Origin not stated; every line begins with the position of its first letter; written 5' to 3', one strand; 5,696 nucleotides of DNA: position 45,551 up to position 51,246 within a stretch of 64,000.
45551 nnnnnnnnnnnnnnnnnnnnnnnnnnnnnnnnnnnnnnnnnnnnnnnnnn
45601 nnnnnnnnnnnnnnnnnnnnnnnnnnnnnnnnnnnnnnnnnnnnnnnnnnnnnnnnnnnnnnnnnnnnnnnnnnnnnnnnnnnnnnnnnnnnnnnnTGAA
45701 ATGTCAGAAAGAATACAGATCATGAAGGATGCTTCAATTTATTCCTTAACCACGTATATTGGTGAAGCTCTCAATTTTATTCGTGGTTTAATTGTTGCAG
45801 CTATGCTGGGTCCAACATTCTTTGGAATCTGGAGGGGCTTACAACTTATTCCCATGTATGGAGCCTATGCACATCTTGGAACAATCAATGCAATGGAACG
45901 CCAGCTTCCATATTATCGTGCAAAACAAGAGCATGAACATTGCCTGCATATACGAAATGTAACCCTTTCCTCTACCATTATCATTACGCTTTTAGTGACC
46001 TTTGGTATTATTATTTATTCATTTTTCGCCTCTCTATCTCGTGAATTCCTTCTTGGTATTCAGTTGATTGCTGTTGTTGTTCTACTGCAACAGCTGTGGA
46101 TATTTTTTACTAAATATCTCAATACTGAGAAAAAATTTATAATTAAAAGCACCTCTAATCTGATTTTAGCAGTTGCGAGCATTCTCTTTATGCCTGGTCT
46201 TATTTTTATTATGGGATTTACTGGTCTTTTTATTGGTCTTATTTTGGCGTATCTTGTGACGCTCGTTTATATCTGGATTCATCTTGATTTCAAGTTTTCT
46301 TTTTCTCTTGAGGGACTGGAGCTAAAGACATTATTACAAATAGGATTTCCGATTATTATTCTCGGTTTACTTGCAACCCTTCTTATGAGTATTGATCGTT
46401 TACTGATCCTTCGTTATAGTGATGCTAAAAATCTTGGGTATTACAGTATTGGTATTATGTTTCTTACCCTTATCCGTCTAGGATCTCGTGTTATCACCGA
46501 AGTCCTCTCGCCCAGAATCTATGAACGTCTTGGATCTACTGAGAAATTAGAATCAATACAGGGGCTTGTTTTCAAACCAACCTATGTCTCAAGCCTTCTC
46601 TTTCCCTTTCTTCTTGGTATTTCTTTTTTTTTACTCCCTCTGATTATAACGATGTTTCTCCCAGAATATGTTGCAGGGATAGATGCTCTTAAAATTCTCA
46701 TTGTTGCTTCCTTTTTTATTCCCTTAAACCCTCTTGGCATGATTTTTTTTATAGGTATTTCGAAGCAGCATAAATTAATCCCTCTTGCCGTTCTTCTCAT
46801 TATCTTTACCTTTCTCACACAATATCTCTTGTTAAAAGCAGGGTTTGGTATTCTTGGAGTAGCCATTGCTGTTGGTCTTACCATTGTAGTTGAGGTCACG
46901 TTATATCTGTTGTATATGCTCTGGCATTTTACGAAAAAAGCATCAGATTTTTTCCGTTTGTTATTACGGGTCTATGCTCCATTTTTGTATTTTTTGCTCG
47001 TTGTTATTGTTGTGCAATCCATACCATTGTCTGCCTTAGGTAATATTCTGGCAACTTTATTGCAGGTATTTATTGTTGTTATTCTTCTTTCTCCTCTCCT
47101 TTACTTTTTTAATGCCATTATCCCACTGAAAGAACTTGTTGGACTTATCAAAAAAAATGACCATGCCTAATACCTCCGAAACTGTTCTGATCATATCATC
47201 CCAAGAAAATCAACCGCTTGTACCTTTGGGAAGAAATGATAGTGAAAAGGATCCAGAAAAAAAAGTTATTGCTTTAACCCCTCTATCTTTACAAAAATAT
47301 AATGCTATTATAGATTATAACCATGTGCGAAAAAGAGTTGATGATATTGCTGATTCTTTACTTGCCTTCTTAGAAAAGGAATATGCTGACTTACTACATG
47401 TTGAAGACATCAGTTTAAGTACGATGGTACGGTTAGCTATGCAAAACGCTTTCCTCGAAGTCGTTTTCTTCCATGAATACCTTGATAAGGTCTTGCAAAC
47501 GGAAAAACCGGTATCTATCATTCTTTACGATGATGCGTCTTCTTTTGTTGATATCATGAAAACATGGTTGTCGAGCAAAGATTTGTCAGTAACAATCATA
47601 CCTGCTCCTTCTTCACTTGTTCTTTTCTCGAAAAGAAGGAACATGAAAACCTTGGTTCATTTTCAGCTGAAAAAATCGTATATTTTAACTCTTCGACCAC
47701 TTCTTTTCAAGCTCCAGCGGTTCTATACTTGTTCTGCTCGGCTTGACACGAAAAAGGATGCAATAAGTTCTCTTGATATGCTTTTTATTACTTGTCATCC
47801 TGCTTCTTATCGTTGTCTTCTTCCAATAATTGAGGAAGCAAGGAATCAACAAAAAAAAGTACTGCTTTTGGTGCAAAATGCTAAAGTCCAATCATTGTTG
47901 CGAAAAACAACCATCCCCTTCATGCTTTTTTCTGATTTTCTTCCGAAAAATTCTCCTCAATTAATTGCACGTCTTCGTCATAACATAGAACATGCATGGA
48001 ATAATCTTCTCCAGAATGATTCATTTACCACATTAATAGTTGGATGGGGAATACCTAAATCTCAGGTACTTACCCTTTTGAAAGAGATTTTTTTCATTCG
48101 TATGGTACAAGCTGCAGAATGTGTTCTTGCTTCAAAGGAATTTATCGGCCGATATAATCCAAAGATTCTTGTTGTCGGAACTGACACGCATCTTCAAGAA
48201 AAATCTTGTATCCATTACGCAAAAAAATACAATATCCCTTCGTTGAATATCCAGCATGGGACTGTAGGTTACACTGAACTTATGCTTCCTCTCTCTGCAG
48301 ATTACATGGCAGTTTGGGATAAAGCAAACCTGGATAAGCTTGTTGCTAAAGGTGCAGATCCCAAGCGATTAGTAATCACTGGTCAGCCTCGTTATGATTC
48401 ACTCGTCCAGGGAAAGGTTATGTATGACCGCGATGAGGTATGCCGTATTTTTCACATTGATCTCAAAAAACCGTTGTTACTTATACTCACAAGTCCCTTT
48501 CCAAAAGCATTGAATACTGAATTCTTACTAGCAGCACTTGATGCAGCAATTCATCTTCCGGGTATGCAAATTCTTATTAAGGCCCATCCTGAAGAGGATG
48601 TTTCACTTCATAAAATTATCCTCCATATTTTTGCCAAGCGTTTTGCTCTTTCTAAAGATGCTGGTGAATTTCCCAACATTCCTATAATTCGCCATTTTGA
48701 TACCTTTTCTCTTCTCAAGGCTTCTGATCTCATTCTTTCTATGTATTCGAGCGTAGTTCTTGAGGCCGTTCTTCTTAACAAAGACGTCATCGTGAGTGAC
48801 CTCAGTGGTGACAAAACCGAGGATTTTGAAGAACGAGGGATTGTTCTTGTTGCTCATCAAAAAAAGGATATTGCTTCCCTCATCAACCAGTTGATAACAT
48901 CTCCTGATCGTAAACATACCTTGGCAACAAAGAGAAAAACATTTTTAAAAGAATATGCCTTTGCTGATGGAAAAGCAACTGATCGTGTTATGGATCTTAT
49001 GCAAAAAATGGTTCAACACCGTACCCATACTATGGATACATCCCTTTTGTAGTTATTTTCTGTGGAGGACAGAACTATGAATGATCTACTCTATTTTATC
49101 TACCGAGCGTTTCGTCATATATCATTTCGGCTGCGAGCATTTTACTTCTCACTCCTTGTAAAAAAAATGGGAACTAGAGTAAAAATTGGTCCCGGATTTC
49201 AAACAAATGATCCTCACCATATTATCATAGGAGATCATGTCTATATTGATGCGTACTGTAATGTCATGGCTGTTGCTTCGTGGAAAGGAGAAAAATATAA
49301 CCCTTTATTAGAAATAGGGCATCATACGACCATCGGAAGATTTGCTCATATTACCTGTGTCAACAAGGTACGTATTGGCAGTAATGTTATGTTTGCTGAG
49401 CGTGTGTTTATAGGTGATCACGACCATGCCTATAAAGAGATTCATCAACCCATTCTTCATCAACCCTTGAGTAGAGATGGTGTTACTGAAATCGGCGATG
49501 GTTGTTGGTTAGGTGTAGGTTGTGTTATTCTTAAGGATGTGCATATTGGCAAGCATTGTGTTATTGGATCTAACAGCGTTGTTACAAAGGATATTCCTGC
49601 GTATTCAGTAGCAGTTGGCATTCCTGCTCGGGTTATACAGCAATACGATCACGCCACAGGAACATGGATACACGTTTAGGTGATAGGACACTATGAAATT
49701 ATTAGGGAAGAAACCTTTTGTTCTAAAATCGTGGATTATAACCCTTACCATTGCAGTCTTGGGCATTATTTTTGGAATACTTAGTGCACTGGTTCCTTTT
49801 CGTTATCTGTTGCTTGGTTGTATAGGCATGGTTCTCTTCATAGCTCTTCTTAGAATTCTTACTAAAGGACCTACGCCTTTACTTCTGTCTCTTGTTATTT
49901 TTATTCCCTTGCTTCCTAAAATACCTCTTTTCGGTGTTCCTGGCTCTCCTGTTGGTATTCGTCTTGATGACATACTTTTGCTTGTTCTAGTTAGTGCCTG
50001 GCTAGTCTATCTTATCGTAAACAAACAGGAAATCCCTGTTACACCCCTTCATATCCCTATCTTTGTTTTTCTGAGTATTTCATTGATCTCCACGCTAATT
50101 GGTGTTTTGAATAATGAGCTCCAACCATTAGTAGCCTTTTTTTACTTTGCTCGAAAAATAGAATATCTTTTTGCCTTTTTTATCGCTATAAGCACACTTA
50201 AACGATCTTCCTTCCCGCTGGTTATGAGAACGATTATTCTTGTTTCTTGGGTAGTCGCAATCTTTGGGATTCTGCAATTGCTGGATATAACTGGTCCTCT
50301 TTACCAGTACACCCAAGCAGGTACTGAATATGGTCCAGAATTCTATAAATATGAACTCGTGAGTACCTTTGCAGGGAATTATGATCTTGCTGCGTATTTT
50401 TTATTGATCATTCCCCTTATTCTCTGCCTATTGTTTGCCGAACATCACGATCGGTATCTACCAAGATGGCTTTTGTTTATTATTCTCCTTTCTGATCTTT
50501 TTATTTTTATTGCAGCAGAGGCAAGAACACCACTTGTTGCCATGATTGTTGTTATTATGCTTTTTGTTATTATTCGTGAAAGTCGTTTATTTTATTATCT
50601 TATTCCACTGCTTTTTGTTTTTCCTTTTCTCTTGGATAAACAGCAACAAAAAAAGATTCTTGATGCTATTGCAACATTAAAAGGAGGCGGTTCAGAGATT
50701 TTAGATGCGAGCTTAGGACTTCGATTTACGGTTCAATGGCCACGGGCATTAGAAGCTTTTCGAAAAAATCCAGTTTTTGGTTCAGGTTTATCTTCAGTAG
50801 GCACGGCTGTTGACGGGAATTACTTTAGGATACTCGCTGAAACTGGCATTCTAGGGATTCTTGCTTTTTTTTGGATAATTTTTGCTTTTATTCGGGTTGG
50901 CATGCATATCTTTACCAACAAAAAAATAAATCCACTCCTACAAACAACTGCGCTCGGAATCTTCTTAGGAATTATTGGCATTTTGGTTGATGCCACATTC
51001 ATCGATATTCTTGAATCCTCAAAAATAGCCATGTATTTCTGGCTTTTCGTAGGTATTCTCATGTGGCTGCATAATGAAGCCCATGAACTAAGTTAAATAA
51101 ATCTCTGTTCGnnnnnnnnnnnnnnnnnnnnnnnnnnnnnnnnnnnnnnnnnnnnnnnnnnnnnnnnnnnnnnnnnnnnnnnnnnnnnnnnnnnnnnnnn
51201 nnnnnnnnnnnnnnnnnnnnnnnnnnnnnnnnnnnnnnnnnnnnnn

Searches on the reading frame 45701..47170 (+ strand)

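Call 3: search_protein_families(library=pfam, proteins=[window:45701-47170:+], max_evalue=0.01)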
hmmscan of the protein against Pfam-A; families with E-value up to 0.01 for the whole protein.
window:45701-47170:+ (489 aa): 2 families
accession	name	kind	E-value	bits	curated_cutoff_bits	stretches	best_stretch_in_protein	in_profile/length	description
PF01943.22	Polysacc_synt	-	1.3e-10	41.6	28.2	1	8-273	2-270/274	Polysaccharide biosynthesis protein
PF13440.11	Polysacc_synt_3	-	1e-09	38.5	23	1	89-319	56-284/293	Polysaccharide biosynthesis protein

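Call 4: search_protein_families(library=ncbifam, proteins=[window:45701-47170:+], max_evalue=0.01)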
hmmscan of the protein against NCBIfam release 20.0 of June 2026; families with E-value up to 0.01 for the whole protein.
window:45701-47170:+ (489 aa): 1 family
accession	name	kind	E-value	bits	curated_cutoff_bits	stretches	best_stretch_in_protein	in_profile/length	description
NF058658.1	Oglyco_Wzx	exception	0.00011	21.3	720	1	22-484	25-476/478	O-glycosylation flippase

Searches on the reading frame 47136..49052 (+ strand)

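Call 3: search_protein_families(library=pfam, proteins=[window:47136-49052:+], max_evalue=0.01)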
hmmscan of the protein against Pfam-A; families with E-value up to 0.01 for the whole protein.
window:47136-49052:+ (638 aa): 3 families
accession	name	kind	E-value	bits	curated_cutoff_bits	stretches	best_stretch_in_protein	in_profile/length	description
PF02350.25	Epimerase_2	-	1.1e-11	44.6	30.6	1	387-622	122-346/347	UDP-N-acetylglucosamine 2-epimerase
PF04464.20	Glyphos_transf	-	1.7e-06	27.7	22.1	1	409-622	157-365/367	CDP-Glycerol:Poly(glycerophosphate) glycerophosphotransferase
PF05159.20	Capsule_synth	-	0.002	18.1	20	1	468-553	177-260/310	Capsule polysaccharide biosynthesis protein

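Call 4: search_protein_families(library=ncbifam, proteins=[window:47136-49052:+], max_evalue=0.01)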
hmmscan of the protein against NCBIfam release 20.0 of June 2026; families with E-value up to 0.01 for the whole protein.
window:47136-49052:+ (638 aa): 4 families
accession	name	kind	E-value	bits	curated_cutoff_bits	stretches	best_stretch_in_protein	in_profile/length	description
NF046086.1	BFO_1060_trans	domain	1.5e-19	70.3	200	2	470-626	214-364/365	BFO_1060 family glycosyltransferase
TIGR04396.2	surf_polysacc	subfamily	3.7e-13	49.4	125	1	473-632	220-369/427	surface carbohydrate biosynthesis protein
TIGR00236.1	wecB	equivalog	4.3e-05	22.9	210.15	1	501-623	244-363/366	non-hydrolyzing UDP-N-acetylglucosamine 2-epimerase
NF041711.1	TagprimaseTarB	equivalog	0.0055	16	500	0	520-568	258-304/362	teichoic acid glycerol-phosphate primase TarB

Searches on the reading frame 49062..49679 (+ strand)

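Call 3: search_protein_families(library=pfam, proteins=[window:49062-49679:+], max_evalue=0.01)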
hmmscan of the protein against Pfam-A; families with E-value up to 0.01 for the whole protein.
window:49062-49679:+ (205 aa): 4 families
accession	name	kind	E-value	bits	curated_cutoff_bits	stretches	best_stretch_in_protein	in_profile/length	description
PF00132.30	Hexapep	-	4.1e-17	61.5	27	1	142-176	2-36/36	Bacterial transferase hexapeptide (six repeats)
PF14602.12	Hexapep_2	-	1.2e-06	28.5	27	1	143-176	3-34/34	Hexapeptide repeat of succinyl-transferase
PF25084.1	LbH_EIF2B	-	0.0027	18.1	54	0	144-176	24-55/105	EIF2B subunit epsilon LbH domain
PF21711.3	DCTN5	-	0.0093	16.1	40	0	123-177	72-125/182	Dynactin subunit 5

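Call 4: search_protein_families(library=ncbifam, proteins=[window:49062-49679:+], max_evalue=0.01)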
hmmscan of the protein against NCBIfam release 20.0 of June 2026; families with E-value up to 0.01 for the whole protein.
window:49062-49679:+ (205 aa): 43 families (the best 25 are shown)
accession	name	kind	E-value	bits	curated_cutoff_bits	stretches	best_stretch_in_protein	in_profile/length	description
NF007240.0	PRK09677.1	equivalog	1.7e-30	106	243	1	80-202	63-191/192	putative lipopolysaccharide biosynthesis O-acetyl transferase WbbJ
NF007797.0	PRK10502.1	subfamily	2.5e-21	76.1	192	1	79-194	69-178/183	WcaF family extracellular polysaccharide biosynthesis acetyltransferase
NF041874.1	EPS_EpsC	equivalog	1.9e-16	60.2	150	1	103-194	88-166/168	serine O-acetyltransferase EpsC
TIGR03570.1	NeuD_NnaD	subfamily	7.3e-16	58.4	160.8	1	85-190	102-202/202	NeuD/PglB/VioB family sugar acetyltransferase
TIGR04008.1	WcaF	equivalog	2.8e-15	56.6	326.3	1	79-194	68-177/180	colanic acid biosynthesis acetyltransferase WcaF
NF038307.1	EPS_acetyl_HpsU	equivalog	7.2e-15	55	305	1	82-191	71-174/178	hormogonium polysaccharide biosynthesis acetyltransferase HpsU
TIGR03308.1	phn_thr-fam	hypoth_equivalog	2.3e-14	53.7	201.65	1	87-194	52-161/204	phosphonate metabolim protein, transferase hexapeptide repeat family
NF000311.1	Vat_ABCDEFH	equivalog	1.5e-13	50.8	300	1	52-194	25-163/201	Vat family streptogramin A O-acetyltransferase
NF007076.0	PRK09527.1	equivalog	5.1e-13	48.9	347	1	102-196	95-186/203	galactoside O-acetyltransferase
NF007499.0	PRK10092.1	equivalog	1.1e-12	48.1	314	1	99-194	90-182/183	maltose O-acetyltransferase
NF000097.1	stregram_VatC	exception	2.3e-12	47.3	425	1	89-193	66-170/212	streptogramin A O-acetyltransferase Vat(C)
NF000147.1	stregram_VatF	exception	3.2e-12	46.4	400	1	50-194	31-173/221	streptogramin A O-acetyltransferase Vat(F)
NF033468.1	stregram_VatI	exception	9.5e-12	45.1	415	1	53-194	28-165/208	streptogramin A O-acetyltransferase Vat(I)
TIGR03532.1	DapD_Ac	equivalog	2.5e-11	43.6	231.75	1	107-199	127-218/231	2,3,4,5-tetrahydropyridine-2,6-dicarboxylate N-acetyltransferase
NF058585.1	HptprglPActTf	PfamEq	3.8e-11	42.8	300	1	83-196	56-161/172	heptaprenylglyceryl phosphate O-acetyltransferase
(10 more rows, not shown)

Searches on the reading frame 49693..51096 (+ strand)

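Call 3: search_protein_families(library=pfam, proteins=[window:49693-51096:+], max_evalue=0.01)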
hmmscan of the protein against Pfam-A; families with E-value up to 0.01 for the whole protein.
window:49693-51096:+ (467 aa): 1 family
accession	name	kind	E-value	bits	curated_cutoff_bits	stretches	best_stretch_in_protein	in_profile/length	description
PF04932.20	Wzy_C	-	3.4e-09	37.1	31.7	1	265-393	3-149/149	O-Antigen ligase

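Call 4: search_protein_families(library=ncbifam, proteins=[window:49693-51096:+], max_evalue=0.01)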
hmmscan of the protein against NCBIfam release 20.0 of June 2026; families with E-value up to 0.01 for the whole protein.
window:49693-51096:+ (467 aa): 1 family
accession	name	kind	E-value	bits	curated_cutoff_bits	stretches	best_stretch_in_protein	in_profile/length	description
TIGR00947.1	2A73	equivalog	1.5e-08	34.1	366.4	2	94-299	43-239/425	IctB family putative bicarbonate transporter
